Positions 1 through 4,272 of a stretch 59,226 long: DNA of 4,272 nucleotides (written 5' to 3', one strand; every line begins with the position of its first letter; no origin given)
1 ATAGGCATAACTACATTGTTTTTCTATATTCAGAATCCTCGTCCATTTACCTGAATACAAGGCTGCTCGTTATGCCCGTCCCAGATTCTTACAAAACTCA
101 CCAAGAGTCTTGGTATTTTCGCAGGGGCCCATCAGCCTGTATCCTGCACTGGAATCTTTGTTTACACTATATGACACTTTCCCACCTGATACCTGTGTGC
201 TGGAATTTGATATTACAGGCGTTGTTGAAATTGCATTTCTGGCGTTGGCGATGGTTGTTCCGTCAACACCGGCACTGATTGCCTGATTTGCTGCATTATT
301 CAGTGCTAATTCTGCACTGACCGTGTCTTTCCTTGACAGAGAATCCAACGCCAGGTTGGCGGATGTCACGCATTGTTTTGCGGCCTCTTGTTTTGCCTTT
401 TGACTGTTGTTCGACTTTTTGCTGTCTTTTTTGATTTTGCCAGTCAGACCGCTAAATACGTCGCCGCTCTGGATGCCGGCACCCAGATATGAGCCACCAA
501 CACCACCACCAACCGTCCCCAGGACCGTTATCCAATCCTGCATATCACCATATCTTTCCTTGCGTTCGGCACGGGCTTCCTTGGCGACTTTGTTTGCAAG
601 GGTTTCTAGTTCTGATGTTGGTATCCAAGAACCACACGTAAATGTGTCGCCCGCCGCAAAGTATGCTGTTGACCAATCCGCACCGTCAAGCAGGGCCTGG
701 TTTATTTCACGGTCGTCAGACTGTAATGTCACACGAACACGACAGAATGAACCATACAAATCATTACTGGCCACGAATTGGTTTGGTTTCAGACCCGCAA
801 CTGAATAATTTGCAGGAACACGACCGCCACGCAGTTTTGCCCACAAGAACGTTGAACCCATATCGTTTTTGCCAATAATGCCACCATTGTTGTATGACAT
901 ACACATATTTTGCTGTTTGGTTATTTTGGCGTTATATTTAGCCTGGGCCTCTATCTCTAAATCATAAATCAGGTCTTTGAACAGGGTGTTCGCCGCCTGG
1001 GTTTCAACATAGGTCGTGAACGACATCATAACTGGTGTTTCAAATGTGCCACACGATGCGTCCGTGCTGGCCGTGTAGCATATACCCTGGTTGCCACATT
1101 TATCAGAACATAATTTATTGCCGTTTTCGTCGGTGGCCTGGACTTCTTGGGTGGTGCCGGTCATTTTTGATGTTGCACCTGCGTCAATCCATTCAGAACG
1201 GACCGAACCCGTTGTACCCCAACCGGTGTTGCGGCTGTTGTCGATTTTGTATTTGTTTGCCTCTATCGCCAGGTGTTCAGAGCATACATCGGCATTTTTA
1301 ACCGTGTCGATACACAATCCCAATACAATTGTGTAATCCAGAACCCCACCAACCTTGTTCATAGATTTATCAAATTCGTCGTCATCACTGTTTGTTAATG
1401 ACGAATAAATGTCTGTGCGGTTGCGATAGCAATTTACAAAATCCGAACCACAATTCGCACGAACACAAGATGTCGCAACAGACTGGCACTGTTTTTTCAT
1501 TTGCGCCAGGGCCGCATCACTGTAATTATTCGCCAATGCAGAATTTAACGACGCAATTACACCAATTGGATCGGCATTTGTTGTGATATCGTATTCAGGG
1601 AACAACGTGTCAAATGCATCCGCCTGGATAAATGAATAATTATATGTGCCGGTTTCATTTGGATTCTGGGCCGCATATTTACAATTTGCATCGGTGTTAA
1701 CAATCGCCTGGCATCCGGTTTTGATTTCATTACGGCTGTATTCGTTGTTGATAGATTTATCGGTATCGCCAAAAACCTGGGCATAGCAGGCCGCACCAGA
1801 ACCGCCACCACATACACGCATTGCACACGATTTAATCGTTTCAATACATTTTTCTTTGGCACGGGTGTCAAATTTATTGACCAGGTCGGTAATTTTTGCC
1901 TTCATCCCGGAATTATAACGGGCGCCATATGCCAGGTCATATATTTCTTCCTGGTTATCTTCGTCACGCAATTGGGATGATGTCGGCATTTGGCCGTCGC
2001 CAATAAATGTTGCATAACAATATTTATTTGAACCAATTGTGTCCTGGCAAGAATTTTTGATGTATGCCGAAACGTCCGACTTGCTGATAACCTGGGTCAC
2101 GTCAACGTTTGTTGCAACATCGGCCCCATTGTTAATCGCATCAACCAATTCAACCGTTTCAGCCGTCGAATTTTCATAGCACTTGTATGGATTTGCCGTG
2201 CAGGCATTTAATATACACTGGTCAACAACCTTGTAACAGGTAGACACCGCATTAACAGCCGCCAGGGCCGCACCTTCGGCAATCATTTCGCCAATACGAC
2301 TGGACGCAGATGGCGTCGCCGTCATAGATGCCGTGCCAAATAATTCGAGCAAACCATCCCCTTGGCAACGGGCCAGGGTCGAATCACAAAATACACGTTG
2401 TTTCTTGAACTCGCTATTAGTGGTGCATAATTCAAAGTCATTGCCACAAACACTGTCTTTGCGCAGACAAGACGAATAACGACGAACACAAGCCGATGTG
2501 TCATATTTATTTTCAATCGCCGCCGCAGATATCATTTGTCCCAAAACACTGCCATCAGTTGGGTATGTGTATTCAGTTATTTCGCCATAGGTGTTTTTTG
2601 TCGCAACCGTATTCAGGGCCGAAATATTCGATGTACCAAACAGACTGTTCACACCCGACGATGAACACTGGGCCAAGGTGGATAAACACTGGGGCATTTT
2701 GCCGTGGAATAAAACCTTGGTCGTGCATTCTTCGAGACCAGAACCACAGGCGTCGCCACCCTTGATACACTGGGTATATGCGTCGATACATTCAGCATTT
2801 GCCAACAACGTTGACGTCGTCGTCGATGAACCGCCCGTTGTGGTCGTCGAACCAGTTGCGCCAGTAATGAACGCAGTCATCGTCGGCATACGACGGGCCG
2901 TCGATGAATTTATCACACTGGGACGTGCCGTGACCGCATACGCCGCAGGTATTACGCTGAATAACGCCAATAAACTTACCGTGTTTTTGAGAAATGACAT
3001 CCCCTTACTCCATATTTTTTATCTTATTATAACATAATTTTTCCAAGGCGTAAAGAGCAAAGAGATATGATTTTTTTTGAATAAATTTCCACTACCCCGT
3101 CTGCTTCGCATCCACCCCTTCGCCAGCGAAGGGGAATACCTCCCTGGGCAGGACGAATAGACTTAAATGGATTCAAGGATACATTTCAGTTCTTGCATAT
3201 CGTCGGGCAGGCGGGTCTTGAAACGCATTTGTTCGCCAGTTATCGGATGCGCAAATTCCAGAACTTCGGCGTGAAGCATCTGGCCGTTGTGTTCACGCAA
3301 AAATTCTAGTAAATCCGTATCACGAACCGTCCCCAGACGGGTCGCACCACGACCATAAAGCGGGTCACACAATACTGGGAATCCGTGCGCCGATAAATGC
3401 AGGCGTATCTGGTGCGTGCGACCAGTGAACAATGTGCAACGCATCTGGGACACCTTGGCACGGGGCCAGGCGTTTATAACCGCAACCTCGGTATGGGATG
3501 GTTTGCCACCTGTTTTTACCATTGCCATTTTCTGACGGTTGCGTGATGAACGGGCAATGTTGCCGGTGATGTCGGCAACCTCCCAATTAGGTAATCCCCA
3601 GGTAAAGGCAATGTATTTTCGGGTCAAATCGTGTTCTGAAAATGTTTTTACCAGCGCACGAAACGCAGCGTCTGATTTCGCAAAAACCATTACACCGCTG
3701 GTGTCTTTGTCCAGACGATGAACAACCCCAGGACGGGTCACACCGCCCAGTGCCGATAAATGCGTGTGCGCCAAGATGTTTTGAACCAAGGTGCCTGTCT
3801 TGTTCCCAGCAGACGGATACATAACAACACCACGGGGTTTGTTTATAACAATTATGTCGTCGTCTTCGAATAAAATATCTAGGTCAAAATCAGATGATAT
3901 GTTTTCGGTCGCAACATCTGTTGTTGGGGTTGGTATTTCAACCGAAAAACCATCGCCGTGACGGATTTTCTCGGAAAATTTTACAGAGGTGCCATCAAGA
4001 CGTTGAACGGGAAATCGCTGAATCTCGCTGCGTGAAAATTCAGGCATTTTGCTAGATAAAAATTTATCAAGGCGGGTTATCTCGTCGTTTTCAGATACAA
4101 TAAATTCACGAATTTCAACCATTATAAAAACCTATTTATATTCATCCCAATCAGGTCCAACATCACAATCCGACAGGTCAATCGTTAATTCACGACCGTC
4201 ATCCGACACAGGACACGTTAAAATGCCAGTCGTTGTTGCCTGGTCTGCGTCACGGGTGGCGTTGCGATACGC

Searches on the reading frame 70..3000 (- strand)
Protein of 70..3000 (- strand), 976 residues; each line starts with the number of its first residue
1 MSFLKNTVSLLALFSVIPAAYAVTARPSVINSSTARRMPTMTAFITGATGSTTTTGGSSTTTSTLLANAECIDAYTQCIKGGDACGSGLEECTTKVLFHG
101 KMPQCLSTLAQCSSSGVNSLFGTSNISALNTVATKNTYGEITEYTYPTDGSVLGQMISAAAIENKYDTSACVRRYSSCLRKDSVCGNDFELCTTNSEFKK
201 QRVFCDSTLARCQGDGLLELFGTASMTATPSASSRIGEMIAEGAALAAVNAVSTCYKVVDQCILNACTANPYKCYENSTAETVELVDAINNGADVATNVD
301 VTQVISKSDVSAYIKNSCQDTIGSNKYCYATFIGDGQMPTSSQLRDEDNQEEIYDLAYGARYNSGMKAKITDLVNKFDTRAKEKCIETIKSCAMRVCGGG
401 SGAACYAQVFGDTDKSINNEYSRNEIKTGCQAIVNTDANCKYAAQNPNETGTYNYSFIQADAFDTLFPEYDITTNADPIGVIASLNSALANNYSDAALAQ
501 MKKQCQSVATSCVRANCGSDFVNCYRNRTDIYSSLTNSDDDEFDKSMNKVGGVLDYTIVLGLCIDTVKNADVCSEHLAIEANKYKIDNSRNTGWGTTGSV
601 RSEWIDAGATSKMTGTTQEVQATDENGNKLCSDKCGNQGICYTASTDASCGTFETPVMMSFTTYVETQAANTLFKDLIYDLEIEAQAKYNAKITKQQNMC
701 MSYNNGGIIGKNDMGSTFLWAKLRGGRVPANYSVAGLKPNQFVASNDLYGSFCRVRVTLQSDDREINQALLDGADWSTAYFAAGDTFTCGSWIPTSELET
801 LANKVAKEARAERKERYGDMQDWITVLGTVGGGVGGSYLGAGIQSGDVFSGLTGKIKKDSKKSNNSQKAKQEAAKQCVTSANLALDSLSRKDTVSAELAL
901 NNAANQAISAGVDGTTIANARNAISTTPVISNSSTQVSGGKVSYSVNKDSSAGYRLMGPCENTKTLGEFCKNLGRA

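Call 27: search_protein_families(library=pfam, proteins=[window:70-3000:-], max_evalue=1)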
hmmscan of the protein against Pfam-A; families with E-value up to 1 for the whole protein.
window:70-3000:- (976 aa): 0 families

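Call 44: find_encoding_contigs(protein=window:70-3000:-, flank=10000, max_places=3)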
Protein window:70-3000:- (976 aa): no gene with exactly this product is on record in the collection.

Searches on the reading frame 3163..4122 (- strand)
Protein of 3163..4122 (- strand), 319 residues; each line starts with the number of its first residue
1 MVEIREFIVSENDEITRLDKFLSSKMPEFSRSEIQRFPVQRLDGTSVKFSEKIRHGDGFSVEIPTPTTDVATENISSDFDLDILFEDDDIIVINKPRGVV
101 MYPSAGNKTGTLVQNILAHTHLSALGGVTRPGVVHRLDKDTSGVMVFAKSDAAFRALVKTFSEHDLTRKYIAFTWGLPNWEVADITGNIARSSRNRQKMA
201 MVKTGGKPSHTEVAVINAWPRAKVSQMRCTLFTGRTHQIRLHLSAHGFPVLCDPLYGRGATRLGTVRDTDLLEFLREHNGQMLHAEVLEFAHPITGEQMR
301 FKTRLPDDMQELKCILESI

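Call 89: find_encoding_contigs(protein=window:3163-4122:-, flank=10000, max_places=4)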
Protein window:3163-4122:- (319 aa): 4 contigs read that carry it; 4 places shown.
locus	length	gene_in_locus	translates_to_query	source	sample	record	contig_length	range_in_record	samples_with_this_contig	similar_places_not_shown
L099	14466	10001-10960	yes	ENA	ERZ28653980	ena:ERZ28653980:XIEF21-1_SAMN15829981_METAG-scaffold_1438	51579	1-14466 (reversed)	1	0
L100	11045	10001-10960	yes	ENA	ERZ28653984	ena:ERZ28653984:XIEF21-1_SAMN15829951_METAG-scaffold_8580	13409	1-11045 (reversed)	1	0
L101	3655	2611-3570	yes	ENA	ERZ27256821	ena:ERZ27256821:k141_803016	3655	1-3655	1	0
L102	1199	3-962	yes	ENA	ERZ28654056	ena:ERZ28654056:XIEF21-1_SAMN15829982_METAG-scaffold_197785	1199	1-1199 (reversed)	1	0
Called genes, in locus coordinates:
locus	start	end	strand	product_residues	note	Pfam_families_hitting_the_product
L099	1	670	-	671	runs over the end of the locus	PF04453:LptD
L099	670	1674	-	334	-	PF03739:LptF_LptG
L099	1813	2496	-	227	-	PF00691:OmpA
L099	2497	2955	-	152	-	-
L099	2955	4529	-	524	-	PF13177:DNA_pol3_delta2, PF13604:AAA_30 (weak), PF00004:AAA, PF13401:AAA_22 (faint), PF22608:DNAX_ATPase_lid, PF12169:DNA_pol3_gamma3, PF12362:DUF3646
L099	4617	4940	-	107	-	-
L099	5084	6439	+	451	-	-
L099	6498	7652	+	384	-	-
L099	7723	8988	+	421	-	PF04917:Shufflon_N (weak)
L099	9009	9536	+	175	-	PF13717:Zn_ribbon_4 (faint)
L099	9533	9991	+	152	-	-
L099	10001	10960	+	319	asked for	PF00849:PseudoU_synth_2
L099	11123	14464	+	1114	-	?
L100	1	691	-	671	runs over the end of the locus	PF04453:LptD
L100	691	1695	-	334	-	PF03739:LptF_LptG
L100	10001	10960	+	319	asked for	PF00849:PseudoU_synth_2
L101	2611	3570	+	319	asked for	PF00849:PseudoU_synth_2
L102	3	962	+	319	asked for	PF00849:PseudoU_synth_2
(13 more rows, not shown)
